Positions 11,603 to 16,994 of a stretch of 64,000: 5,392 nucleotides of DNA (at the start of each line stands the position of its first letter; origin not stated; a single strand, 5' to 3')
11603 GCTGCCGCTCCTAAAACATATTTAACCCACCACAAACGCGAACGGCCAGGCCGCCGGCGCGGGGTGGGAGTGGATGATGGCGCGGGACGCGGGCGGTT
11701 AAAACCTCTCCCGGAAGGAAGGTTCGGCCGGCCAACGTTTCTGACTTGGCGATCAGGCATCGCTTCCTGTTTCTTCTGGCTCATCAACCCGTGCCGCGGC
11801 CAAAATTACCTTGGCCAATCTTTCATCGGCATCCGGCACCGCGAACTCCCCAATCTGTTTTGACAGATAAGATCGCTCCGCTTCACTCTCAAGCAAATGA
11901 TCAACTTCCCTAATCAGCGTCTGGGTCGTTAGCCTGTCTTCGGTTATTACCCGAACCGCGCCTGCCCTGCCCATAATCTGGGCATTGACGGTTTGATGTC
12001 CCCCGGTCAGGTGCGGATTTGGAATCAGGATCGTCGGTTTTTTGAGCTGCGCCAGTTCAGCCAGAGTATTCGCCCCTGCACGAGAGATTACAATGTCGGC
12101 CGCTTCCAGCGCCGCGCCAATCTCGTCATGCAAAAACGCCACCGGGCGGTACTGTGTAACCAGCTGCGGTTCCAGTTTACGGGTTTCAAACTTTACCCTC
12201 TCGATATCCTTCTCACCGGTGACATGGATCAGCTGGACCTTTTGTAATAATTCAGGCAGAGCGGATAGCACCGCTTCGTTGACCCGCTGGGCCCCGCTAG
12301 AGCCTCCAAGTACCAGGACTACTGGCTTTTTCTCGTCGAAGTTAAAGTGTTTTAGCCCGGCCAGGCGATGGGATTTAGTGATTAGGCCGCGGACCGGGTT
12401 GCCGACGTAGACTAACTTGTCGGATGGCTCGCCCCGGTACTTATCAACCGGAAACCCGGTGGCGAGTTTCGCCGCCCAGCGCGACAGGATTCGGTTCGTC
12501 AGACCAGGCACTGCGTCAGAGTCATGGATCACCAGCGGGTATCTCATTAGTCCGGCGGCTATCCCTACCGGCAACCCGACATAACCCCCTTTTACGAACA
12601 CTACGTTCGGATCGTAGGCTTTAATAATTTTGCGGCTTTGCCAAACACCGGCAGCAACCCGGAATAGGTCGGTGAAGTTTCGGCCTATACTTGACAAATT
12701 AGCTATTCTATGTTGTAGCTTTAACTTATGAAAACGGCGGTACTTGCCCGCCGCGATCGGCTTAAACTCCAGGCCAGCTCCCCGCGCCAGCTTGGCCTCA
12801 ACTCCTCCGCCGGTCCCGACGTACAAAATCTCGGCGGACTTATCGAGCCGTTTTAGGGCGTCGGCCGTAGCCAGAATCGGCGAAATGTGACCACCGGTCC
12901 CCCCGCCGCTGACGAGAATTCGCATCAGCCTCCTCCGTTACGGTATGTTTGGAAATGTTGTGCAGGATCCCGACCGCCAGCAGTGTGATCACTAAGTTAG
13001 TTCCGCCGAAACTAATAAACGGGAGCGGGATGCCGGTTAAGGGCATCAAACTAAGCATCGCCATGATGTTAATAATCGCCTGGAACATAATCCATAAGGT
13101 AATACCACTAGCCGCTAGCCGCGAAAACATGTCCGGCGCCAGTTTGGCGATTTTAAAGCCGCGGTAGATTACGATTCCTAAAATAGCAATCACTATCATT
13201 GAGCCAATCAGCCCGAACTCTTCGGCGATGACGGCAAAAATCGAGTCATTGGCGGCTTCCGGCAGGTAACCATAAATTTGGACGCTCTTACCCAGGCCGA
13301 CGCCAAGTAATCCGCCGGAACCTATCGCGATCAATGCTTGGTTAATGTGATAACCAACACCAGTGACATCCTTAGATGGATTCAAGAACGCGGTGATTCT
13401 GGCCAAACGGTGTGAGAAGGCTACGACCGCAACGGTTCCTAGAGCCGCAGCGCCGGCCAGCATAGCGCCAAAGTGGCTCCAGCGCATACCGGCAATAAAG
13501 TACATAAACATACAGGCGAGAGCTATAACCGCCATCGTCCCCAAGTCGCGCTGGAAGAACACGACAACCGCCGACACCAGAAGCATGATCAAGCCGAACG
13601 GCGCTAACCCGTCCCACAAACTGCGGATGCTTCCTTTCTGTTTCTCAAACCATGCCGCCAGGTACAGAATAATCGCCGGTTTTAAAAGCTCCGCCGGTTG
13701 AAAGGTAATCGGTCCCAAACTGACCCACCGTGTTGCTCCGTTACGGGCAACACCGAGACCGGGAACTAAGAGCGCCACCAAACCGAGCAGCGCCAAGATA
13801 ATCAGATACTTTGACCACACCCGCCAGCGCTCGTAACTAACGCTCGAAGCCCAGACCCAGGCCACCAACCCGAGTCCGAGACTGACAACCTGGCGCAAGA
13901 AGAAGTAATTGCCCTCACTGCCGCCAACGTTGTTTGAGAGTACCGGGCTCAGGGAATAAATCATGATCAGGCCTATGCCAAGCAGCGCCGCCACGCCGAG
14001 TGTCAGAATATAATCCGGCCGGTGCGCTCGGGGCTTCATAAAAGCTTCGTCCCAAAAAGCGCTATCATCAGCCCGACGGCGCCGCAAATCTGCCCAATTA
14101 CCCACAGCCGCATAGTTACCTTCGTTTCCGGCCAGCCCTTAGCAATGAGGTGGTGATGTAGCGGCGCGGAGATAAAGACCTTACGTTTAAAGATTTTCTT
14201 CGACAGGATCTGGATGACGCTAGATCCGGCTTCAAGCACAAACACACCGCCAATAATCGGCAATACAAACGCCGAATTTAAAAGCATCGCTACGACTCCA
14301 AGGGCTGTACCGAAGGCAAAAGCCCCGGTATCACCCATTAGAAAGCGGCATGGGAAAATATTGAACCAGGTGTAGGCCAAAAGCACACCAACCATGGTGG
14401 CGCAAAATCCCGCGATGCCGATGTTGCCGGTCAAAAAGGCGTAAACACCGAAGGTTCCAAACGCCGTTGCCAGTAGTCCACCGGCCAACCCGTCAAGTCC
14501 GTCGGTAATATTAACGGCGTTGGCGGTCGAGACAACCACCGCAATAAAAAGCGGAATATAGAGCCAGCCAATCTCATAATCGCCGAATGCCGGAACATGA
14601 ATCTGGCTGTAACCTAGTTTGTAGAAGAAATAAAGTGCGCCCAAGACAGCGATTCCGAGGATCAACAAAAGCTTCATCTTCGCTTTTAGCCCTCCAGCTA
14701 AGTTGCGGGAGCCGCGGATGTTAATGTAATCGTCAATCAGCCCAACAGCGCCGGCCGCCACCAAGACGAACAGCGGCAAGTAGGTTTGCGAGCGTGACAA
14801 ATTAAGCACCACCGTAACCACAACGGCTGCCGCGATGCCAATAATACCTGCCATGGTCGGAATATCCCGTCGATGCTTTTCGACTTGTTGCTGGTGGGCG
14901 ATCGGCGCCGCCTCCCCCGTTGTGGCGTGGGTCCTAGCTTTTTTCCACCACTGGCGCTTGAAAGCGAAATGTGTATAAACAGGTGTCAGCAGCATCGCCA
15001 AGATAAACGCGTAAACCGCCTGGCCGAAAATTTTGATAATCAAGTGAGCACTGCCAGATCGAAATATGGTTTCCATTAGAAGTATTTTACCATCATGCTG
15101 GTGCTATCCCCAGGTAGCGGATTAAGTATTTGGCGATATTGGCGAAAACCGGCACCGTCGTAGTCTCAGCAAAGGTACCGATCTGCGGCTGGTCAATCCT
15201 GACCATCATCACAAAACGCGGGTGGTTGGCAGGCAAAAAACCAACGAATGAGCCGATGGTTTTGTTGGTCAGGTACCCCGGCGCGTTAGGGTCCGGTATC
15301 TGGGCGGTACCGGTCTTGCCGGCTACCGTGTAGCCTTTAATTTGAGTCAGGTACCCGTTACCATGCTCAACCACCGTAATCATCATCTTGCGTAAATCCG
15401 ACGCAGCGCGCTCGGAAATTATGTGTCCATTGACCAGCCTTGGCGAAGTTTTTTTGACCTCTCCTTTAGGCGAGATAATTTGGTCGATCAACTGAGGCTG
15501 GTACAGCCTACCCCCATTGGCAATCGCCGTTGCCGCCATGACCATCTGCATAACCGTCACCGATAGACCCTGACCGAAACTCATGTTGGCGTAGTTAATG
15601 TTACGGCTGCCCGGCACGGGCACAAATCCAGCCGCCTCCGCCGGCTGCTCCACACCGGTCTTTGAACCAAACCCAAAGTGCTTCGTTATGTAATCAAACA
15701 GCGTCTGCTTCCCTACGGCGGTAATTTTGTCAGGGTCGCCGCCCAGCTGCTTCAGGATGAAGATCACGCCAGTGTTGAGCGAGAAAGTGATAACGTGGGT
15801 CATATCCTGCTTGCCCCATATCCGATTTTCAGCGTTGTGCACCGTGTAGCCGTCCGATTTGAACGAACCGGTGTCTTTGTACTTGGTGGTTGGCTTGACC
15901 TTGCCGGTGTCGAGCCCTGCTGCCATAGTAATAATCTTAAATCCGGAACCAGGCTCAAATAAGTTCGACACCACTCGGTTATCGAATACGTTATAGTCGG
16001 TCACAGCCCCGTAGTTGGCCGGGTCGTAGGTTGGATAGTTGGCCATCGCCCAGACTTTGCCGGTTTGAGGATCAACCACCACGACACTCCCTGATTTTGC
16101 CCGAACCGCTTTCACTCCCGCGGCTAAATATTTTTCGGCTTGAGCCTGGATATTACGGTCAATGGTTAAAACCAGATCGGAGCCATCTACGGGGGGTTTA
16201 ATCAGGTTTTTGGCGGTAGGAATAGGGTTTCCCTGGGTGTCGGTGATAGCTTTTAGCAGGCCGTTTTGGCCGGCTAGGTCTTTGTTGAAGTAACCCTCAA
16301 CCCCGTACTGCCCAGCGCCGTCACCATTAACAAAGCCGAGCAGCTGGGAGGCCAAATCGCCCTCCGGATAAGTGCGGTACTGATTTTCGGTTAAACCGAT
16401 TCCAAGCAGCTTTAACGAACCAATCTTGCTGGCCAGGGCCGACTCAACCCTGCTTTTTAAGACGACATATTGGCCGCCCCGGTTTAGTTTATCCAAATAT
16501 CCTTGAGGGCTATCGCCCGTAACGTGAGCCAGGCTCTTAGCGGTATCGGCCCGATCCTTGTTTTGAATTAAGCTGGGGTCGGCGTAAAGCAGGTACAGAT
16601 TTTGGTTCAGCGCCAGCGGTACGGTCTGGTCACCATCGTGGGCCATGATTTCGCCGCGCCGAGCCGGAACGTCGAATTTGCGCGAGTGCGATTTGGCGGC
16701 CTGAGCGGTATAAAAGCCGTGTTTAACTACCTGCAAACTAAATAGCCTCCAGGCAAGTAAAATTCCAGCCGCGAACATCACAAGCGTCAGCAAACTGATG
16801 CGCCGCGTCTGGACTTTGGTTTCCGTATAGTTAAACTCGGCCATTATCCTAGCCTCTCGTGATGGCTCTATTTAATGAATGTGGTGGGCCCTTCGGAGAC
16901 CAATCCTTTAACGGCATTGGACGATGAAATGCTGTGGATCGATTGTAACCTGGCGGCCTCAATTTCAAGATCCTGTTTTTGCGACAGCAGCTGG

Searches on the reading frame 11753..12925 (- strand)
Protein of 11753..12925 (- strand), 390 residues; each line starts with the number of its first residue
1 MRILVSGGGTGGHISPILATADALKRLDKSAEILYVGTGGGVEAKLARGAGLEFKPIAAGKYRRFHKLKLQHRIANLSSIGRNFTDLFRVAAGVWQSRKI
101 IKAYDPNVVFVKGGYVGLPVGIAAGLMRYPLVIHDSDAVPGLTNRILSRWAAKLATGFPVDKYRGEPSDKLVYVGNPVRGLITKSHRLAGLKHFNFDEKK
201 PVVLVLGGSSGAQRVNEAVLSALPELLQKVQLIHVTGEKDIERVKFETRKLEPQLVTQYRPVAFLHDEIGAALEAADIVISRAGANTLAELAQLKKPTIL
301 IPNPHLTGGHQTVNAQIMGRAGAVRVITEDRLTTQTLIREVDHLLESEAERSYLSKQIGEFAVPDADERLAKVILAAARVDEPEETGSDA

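Call 87: search_protein_families(library=pfam, proteins=[window:11753-12925:-], max_evalue=0.00001)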
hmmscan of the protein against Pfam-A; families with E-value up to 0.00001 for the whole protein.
window:11753-12925:- (390 aa): 2 families
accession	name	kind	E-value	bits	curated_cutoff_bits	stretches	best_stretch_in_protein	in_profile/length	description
PF04101.22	Glyco_tran_28_C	-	1.5e-36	126.4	22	1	202-369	1-165/166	Glycosyltransferase family 28 C-terminal domain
PF03033.26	Glyco_transf_28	-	1.2e-31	110.1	26.2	1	3-155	1-138/139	Glycosyltransferase family 28 N-terminal domain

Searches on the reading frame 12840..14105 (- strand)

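Call 87: search_protein_families(library=pfam, proteins=[window:12840-14105:-], max_evalue=0.00001)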
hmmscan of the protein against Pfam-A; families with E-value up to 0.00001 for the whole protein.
window:12840-14105:- (421 aa): 1 family
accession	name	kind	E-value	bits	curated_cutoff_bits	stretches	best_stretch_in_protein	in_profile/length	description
PF01098.24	FTSW_RODA_SPOVE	-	5.7e-100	335.2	26.4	1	35-388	4-354/356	Cell cycle protein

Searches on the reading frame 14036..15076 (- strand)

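Call 87: search_protein_families(library=pfam, proteins=[window:14036-15076:-], max_evalue=0.00001)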
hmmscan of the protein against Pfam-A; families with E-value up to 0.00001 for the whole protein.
window:14036-15076:- (346 aa): 1 family
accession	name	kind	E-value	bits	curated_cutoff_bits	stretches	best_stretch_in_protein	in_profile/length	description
PF00953.26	Glycos_transf_4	-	2.7e-27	96.1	27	1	102-266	5-159/160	Glycosyl transferase family 4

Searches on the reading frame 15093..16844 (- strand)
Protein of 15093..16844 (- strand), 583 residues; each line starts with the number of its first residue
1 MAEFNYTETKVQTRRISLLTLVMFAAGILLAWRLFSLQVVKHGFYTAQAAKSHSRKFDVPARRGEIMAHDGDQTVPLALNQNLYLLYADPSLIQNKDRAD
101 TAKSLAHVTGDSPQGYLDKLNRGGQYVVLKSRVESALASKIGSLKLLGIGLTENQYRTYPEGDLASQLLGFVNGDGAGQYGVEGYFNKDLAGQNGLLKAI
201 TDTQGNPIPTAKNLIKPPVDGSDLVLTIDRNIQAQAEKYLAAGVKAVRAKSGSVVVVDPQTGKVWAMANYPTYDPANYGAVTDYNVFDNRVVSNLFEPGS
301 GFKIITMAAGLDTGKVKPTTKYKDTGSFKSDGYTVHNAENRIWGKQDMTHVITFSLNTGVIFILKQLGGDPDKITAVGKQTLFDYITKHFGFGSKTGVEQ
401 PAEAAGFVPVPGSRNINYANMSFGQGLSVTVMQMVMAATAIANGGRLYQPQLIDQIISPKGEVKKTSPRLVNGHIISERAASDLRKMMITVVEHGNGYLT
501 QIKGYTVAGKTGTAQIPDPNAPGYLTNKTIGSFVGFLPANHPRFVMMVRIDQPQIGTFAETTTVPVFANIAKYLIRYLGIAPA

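Call 88: search_protein_families(library=pfam, proteins=[window:15093-16844:-], max_evalue=0.00001)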
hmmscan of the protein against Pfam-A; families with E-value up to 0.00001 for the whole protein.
window:15093-16844:- (583 aa): 2 families
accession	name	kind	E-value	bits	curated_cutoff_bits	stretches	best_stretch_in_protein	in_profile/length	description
PF00905.27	Transpeptidase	-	6.3e-70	236.2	22.1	1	252-571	1-298/299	Penicillin binding protein transpeptidase domain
PF03717.20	PBP_dimer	-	1e-14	55.8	24.4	1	59-210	2-178/180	Penicillin-binding Protein dimerisation domain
